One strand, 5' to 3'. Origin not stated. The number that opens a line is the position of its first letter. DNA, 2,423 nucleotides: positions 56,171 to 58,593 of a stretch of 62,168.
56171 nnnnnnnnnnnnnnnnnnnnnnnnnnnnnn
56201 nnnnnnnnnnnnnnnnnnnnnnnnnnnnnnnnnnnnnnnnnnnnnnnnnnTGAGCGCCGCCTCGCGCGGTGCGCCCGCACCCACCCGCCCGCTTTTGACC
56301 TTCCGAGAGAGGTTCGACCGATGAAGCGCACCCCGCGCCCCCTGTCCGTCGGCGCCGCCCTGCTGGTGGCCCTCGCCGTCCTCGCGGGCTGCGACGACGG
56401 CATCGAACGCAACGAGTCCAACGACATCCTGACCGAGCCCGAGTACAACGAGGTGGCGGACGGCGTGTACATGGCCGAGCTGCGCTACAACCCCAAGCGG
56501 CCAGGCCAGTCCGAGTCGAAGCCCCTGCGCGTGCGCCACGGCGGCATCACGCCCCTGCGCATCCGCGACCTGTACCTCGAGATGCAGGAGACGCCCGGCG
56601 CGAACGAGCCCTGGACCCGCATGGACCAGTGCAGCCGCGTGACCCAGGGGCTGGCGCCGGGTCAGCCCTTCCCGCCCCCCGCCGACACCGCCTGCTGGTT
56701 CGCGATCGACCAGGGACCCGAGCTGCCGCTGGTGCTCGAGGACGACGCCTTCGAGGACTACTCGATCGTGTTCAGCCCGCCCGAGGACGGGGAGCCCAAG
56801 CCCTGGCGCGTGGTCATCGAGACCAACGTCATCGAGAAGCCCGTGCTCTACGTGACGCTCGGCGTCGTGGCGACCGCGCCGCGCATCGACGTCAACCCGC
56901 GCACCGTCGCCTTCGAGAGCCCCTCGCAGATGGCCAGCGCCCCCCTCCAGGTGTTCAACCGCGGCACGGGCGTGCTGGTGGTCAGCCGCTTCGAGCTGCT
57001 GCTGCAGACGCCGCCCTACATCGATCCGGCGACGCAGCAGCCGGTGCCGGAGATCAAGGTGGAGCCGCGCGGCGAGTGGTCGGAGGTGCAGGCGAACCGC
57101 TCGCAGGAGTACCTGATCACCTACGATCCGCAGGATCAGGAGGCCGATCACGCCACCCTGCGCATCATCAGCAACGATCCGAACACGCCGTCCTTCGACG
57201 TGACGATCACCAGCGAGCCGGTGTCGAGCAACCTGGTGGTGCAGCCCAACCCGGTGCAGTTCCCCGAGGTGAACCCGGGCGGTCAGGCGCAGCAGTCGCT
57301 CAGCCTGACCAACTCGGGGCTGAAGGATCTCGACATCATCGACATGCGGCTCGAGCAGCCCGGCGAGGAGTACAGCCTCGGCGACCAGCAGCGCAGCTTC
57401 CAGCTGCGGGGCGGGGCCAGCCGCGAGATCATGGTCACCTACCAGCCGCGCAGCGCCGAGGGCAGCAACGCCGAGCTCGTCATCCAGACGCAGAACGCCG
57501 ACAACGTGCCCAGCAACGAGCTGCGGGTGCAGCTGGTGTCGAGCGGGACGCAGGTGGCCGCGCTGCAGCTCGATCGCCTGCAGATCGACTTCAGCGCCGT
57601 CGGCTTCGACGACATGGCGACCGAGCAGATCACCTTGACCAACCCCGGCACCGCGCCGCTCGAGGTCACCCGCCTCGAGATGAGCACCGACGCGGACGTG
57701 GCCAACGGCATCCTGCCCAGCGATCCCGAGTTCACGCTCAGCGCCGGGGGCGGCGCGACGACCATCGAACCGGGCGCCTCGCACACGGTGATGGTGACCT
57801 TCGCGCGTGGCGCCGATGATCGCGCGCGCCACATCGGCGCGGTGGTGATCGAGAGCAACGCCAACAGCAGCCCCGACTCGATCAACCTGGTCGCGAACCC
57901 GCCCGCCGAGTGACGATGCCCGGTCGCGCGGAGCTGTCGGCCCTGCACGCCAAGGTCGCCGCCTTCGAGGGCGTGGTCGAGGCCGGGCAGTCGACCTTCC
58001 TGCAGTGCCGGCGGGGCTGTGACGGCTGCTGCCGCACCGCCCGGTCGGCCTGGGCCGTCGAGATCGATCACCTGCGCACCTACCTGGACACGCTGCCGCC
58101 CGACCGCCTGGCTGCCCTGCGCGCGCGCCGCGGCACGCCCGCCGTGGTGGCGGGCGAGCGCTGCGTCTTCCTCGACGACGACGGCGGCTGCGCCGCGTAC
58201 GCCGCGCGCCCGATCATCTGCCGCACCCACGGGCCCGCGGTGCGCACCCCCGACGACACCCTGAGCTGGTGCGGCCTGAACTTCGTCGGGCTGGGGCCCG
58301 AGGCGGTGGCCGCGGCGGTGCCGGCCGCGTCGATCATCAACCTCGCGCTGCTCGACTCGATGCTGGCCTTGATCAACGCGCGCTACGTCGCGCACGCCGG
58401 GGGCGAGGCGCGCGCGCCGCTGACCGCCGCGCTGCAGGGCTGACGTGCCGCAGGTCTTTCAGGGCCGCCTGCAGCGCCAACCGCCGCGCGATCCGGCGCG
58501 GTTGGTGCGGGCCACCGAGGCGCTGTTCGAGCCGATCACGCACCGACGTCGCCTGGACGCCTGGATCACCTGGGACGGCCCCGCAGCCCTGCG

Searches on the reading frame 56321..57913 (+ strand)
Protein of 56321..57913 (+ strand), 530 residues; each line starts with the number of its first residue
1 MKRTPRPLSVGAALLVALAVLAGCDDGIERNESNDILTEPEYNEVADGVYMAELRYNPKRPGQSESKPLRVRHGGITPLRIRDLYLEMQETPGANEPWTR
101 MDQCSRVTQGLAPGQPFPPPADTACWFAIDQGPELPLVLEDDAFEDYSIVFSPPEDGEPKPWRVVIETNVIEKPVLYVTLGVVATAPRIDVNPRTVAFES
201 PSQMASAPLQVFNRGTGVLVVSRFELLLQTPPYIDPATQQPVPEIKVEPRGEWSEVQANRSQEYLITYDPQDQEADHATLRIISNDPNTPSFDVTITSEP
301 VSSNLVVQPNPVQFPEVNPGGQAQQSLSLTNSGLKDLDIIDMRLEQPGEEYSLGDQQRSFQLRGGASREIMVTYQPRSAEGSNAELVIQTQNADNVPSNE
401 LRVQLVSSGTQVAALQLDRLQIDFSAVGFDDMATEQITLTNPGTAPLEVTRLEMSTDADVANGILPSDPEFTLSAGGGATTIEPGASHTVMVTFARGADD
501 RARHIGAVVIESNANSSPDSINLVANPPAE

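Call 10: search_protein_families(library=pfam, proteins=[window:56321-57913:+], max_evalue=0.01)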
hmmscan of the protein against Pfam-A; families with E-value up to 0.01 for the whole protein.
window:56321-57913:+ (530 aa): 7 families
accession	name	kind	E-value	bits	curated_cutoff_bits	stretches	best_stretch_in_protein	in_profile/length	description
PF15780.11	ASH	-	1e-13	51.7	27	1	307-384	5-84/98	Abnormal spindle-like microcephaly-assoc'd, ASPM-SPD-2-Hydin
PF22073.2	Cep192_D4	-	3.4e-12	47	35.5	1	309-409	8-111/112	Cep192 domain 4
PF22544.2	HYDIN_VesB_CFA65-like_Ig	-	2.9e-11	43.9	25.5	2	414-517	2-91/100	HYDIN/CFA65/VesB-like, Ig-like domain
PF07610.17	DUF1573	-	3.2e-07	30.7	26.1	0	416-524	2-95/98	Protein of unknown function (DUF1573)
PF22067.2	Cep192_D3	-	3.4e-07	30.7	27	0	311-391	8-85/99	Cep192 domain 3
PF00932.25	LTD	-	0.0043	17.8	34.3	0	435-523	23-94/109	Lamin Tail Domain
PF24798.1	Ig-CFAP74_4th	-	0.0057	17.2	28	0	418-458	2-42/95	CFAP74 forth Ig-like domain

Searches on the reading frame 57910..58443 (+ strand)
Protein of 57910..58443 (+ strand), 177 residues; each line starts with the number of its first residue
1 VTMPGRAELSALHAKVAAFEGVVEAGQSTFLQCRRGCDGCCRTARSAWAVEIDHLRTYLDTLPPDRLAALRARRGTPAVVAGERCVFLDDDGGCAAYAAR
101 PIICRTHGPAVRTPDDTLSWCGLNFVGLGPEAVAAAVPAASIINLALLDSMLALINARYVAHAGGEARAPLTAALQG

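Call 10: search_protein_families(library=pfam, proteins=[window:57910-58443:+], max_evalue=0.01)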
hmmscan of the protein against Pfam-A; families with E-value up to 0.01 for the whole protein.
window:57910-58443:+ (177 aa): 1 family
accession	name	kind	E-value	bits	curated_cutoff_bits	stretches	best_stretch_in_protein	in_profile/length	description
PF03692.20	CxxCxxCC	-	1.2e-07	32.8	23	1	32-107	1-69/85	Putative zinc- or iron-chelating domain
